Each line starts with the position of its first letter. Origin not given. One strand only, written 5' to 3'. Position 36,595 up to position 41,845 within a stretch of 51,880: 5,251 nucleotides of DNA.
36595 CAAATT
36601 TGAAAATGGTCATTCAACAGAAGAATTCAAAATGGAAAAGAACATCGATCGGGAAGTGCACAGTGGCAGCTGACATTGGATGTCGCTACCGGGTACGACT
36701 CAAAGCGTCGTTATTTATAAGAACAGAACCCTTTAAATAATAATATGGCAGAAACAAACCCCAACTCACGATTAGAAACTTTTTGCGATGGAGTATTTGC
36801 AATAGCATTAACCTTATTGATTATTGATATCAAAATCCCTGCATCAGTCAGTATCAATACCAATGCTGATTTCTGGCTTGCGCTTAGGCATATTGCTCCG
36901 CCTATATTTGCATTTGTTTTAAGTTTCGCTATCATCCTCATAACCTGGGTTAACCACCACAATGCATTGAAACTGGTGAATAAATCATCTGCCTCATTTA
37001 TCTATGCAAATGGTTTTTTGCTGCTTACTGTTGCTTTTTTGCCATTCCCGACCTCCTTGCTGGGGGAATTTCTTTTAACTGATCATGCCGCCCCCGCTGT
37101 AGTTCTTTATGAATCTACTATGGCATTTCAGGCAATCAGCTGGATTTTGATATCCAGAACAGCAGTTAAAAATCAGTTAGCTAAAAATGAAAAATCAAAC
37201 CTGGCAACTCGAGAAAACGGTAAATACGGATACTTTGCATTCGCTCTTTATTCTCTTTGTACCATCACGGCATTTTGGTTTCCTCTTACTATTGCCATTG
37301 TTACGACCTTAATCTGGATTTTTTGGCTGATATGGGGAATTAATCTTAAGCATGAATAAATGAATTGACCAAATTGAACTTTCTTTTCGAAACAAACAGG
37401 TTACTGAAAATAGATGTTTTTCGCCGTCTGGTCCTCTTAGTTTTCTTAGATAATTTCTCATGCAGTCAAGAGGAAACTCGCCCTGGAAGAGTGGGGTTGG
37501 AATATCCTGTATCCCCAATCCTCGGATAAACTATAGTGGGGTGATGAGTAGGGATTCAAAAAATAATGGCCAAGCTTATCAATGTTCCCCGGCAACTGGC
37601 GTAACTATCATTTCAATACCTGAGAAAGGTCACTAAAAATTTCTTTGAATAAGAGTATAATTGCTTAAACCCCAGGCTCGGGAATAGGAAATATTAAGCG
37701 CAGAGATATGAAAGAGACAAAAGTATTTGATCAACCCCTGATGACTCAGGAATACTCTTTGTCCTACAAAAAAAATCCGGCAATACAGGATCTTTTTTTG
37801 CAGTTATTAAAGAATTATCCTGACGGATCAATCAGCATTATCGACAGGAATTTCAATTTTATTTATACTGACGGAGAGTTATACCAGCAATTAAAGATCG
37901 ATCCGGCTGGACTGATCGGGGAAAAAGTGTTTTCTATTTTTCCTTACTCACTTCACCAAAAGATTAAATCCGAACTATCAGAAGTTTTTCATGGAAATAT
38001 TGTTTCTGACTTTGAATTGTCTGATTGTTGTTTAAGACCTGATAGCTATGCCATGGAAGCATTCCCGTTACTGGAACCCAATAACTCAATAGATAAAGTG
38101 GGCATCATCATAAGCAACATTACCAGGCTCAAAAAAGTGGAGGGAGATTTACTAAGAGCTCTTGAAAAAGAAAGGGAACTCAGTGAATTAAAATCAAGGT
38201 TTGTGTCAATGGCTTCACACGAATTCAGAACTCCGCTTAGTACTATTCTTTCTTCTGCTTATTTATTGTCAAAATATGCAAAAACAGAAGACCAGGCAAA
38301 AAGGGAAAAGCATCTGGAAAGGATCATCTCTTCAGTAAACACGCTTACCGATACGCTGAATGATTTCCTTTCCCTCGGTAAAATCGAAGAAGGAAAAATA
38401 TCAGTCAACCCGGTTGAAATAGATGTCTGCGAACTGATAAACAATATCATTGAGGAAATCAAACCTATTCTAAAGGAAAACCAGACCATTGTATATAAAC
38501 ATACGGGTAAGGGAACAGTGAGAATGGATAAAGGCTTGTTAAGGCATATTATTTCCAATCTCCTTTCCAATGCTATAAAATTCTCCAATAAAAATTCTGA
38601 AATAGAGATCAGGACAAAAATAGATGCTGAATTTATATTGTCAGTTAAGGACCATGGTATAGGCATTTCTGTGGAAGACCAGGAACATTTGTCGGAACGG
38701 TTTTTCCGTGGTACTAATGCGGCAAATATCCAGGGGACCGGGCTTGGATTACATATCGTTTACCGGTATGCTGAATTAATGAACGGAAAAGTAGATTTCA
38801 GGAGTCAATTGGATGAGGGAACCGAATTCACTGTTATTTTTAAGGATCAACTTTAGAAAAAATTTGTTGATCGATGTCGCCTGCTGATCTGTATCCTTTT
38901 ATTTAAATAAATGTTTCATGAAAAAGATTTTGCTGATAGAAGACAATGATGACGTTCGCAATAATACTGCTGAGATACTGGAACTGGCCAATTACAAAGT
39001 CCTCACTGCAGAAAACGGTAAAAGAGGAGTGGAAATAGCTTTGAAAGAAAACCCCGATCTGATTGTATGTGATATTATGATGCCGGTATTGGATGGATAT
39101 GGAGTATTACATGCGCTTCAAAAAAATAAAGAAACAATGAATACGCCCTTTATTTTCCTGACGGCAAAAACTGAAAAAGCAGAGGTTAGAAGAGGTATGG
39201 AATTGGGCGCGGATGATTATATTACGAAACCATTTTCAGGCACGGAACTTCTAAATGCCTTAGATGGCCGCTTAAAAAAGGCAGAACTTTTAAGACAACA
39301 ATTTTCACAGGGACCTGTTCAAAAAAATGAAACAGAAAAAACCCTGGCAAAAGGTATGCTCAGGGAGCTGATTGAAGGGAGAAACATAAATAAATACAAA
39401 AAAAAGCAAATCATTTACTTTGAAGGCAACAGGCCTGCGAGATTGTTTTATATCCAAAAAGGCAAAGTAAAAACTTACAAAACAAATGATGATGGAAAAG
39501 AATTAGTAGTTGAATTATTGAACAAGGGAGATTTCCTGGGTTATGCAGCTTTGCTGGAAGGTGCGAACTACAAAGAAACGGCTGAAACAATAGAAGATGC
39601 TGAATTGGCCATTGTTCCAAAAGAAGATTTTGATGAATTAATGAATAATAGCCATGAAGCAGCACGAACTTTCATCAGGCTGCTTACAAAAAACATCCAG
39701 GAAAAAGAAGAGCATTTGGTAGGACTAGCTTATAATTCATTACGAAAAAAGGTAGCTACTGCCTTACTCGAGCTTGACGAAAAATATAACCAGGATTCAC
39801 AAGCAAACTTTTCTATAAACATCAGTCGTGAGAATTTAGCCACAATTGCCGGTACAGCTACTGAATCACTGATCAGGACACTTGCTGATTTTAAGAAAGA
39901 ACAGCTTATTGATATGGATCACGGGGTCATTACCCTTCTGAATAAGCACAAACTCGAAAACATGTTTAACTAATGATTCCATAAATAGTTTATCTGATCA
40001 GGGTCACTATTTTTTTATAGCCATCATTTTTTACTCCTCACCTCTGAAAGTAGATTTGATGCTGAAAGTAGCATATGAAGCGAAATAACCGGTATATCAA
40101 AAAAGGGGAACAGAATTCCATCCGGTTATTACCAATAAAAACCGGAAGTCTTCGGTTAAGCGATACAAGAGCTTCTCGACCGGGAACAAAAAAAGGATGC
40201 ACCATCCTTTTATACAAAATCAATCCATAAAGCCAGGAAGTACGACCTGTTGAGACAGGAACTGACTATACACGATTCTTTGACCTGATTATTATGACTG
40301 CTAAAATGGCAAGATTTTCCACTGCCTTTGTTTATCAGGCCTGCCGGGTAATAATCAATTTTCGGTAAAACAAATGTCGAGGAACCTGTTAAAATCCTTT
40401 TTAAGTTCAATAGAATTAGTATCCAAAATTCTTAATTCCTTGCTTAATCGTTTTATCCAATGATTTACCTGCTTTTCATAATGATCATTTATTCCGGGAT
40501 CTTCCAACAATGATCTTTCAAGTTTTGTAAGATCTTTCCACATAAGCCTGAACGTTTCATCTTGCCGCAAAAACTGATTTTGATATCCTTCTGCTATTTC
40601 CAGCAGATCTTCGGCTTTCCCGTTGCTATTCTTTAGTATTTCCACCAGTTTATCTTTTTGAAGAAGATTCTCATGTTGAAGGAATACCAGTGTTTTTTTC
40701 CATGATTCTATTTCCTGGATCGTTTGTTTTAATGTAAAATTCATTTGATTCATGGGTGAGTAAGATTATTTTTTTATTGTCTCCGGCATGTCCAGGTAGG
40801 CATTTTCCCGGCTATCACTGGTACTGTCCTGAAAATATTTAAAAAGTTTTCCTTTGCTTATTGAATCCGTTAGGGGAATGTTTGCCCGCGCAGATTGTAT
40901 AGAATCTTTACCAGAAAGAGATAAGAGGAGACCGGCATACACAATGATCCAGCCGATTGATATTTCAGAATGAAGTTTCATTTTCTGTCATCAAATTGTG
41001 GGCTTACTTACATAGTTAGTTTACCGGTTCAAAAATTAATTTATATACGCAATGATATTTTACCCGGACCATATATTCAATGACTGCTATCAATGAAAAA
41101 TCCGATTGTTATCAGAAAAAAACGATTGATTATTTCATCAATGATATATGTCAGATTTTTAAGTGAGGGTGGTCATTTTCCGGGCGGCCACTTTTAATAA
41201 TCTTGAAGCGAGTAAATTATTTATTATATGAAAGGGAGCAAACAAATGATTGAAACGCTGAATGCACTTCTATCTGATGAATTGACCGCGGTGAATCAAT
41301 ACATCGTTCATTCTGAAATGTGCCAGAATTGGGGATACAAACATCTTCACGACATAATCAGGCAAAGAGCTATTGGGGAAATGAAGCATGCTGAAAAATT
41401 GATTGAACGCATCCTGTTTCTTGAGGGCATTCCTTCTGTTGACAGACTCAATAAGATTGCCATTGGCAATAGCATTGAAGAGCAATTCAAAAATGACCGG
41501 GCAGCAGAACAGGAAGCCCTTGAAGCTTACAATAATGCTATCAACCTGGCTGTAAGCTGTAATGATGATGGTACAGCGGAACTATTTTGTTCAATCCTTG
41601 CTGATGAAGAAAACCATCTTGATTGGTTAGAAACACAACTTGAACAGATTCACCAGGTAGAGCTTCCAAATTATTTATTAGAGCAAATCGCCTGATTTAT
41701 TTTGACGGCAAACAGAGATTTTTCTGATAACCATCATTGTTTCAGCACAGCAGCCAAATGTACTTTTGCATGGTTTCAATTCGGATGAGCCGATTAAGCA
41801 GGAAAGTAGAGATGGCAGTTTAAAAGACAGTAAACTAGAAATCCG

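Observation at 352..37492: At least 13 same-strand copies of a modular repeat built on the last codons of mnmE split 37 kb into gene cassettes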

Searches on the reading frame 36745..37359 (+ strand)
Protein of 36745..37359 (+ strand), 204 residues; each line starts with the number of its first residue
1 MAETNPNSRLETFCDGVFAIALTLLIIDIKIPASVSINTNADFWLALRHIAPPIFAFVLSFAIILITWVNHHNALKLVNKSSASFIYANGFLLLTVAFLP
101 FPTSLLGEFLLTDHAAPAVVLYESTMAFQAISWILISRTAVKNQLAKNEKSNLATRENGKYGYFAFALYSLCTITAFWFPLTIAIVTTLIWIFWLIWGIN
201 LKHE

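Call 27: search_protein_families(library=pfam, proteins=[window:36745-37359:+], max_evalue=0.001)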
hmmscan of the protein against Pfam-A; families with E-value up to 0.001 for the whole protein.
window:36745-37359:+ (204 aa): 1 family
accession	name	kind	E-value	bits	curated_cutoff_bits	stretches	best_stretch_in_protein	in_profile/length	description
PF06736.16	TMEM175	-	9.9e-23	80.9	25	1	9-100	1-88/88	Endosomal/lysosomal potassium channel TMEM175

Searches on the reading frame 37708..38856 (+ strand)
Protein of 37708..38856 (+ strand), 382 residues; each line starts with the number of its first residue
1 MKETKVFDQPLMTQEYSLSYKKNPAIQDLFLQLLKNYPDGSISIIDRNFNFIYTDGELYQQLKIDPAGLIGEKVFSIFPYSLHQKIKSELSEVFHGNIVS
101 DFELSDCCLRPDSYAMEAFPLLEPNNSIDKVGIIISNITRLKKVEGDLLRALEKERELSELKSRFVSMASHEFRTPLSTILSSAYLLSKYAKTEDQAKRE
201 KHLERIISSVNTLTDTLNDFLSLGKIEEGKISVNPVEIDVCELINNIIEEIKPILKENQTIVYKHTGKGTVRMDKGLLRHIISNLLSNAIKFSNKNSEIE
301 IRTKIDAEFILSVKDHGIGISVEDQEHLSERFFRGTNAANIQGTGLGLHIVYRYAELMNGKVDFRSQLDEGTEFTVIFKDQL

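Call 27: search_protein_families(library=pfam, proteins=[window:37708-38856:+], max_evalue=0.001)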
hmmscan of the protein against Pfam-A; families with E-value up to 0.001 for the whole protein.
window:37708-38856:+ (382 aa): 4 families
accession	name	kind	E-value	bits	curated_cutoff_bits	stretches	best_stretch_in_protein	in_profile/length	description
PF02518.31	HATPase_c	-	3.7e-27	95.4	26.4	1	274-380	2-109/111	Histidine kinase-, DNA gyrase B-, and HSP90-like ATPase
PF00512.31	HisKA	-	1.5e-14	54.3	26.9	1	162-229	2-66/66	His Kinase A (phospho-acceptor) domain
PF08448.16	PAS_4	-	3.6e-05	24.4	23.1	1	42-142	8-109/110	PAS fold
PF14501.12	HATPase_c_5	-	8.6e-05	22.8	22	1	278-366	6-90/102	GHKL domain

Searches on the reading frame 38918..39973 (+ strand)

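Call 27: search_protein_families(library=pfam, proteins=[window:38918-39973:+], max_evalue=0.001)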
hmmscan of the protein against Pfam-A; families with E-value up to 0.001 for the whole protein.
window:38918-39973:+ (351 aa): 3 families
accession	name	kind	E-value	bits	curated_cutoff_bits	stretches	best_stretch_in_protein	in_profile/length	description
PF00072.30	Response_reg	-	3.4e-28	98.5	30.2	1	4-115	1-110/111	Response regulator receiver domain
PF00027.35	cNMP_binding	-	5.7e-22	77.9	27.5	1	159-244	3-88/89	Cyclic nucleotide-binding domain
PF13545.12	HTH_Crp_2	-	4.9e-14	52.5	27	1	278-348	2-69/70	Crp-like helix-turn-helix domain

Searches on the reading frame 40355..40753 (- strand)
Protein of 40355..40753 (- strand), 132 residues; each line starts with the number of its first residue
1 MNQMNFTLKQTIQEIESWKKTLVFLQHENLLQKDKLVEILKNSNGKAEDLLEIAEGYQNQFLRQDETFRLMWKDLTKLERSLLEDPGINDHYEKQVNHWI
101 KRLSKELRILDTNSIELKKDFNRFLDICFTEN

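Call 27: search_protein_families(library=pfam, proteins=[window:40355-40753:-], max_evalue=0.001)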
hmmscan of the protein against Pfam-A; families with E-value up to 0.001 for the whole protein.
window:40355-40753:- (132 aa): 0 families

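Call 31: search_protein_families(library=pfam, proteins=[window:40355-40753:-], max_evalue=1)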
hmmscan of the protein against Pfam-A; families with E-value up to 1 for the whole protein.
window:40355-40753:- (132 aa): 3 families
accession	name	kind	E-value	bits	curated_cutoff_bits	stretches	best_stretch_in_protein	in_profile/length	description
PF09548.15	Spore_III_AB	-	0.01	16.3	32.5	1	4-75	19-92/170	Stage III sporulation protein AB (spore_III_AB)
PF08700.17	VPS51_Exo84_N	-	0.024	15.2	24.2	1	3-52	26-75/87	Vps51/EXO84/COG1 N-terminal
PF14533.12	USP7_C2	-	0.033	14.3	29.4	1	8-104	7-101/204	Ubiquitin-specific protease C-terminal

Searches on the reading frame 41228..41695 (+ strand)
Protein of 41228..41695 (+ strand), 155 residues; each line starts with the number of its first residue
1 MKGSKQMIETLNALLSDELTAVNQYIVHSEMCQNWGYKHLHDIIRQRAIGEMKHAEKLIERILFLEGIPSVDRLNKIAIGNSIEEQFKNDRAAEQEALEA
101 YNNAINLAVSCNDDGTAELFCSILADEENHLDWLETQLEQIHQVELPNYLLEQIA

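Call 27: search_protein_families(library=pfam, proteins=[window:41228-41695:+], max_evalue=0.001)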
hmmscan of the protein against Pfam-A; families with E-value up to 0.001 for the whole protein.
window:41228-41695:+ (155 aa): 2 families
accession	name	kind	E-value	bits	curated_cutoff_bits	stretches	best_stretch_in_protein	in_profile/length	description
PF00210.30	Ferritin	-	1.5e-36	125.9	24.5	1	8-143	1-141/142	Ferritin-like domain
PF02915.23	Rubrerythrin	-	3.4e-05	24.7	22.8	1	11-134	3-133/137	Rubrerythrin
